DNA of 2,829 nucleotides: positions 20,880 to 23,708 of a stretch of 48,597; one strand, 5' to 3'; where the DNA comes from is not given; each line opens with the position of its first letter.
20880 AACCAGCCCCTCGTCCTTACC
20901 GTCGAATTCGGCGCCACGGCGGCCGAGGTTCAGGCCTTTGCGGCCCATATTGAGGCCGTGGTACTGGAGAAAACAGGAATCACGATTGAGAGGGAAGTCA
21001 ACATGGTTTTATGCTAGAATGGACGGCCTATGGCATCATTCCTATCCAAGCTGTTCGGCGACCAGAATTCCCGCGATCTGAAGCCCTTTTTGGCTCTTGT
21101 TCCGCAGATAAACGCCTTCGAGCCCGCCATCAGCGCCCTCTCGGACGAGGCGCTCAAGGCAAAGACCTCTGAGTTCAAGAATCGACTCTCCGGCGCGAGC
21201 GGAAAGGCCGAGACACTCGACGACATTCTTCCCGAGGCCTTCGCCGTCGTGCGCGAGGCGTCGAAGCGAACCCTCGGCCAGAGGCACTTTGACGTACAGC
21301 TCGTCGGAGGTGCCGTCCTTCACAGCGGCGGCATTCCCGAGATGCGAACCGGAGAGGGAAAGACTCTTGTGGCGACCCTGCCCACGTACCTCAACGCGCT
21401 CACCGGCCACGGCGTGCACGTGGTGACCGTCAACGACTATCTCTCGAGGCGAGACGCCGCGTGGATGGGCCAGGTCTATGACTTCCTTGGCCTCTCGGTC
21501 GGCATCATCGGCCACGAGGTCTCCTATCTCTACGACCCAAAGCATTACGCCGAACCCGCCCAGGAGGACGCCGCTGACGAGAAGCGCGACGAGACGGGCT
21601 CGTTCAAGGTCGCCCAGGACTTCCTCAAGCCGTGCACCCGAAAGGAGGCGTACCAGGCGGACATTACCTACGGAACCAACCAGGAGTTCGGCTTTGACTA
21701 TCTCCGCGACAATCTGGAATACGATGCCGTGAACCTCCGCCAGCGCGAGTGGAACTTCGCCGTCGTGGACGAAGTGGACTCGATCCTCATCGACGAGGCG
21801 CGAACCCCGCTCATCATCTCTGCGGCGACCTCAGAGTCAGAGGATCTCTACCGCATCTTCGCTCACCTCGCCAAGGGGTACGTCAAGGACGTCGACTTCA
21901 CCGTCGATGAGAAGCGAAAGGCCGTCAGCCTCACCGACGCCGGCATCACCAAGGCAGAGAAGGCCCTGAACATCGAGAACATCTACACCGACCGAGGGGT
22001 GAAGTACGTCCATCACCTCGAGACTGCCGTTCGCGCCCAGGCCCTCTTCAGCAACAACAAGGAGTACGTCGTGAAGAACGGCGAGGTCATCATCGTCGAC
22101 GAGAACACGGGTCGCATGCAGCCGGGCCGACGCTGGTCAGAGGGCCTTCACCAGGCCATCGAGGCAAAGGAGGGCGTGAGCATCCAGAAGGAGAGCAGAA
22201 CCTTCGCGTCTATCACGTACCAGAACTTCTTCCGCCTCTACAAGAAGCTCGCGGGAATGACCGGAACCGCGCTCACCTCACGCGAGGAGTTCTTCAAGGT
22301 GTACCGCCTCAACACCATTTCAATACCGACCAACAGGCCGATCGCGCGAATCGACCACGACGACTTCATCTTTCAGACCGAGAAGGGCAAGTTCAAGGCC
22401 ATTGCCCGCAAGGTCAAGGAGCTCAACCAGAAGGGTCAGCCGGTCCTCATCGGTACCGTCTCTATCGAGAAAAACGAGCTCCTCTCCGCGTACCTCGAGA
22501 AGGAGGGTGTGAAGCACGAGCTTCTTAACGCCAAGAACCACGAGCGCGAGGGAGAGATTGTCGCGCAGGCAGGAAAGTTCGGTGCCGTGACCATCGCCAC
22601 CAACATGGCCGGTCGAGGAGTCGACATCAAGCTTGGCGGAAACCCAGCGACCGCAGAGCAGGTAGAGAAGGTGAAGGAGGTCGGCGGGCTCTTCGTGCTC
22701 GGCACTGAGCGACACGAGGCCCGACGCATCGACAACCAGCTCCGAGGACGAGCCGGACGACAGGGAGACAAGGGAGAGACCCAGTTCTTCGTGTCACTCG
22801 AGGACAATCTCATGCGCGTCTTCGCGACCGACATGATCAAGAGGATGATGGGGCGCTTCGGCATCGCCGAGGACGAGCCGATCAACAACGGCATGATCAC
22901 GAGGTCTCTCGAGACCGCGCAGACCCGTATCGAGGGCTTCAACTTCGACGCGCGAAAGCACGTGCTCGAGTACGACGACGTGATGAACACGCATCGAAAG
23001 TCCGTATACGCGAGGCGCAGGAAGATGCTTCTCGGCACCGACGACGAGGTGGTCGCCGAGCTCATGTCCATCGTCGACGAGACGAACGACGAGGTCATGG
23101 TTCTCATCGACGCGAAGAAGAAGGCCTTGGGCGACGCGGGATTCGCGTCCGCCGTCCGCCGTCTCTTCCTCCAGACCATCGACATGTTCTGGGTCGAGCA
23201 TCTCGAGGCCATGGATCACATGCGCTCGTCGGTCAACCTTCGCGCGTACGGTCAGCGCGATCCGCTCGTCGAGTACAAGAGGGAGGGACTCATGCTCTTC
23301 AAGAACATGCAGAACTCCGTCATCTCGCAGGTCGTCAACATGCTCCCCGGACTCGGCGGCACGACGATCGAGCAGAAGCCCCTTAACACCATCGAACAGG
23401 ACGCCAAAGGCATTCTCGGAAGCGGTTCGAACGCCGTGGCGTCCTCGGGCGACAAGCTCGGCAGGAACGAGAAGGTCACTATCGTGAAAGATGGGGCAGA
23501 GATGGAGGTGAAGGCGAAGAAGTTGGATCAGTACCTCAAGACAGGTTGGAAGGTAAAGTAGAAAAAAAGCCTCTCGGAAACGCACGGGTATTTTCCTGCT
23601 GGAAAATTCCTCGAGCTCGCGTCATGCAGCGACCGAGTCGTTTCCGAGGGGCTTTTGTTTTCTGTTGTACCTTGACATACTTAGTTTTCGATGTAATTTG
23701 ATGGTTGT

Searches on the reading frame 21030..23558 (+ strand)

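Call 17: search_protein_families(library=pfam, proteins=[window:21030-23558:+], max_evalue=0.001)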
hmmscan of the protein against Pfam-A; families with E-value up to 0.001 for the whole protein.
window:21030-23558:+ (843 aa): 4 families
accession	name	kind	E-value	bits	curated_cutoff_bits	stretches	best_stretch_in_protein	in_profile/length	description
PF07517.20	SecA_DEAD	-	1.9e-118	395.4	24.6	1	6-421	2-289/290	SecA DEAD-like domain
PF21090.3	P-loop_SecA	-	6.1e-79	264.8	27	2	437-542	1-106/205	SecA P-loop domain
PF07516.18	SecA_SW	-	2.4e-45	155.5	26.7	2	682-772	108-196/200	SecA Wing and Scaffold domain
PF01043.26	SecA_PP_bind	-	7.3e-39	133.2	23.5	1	270-378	2-110/110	SecA preprotein cross-linking domain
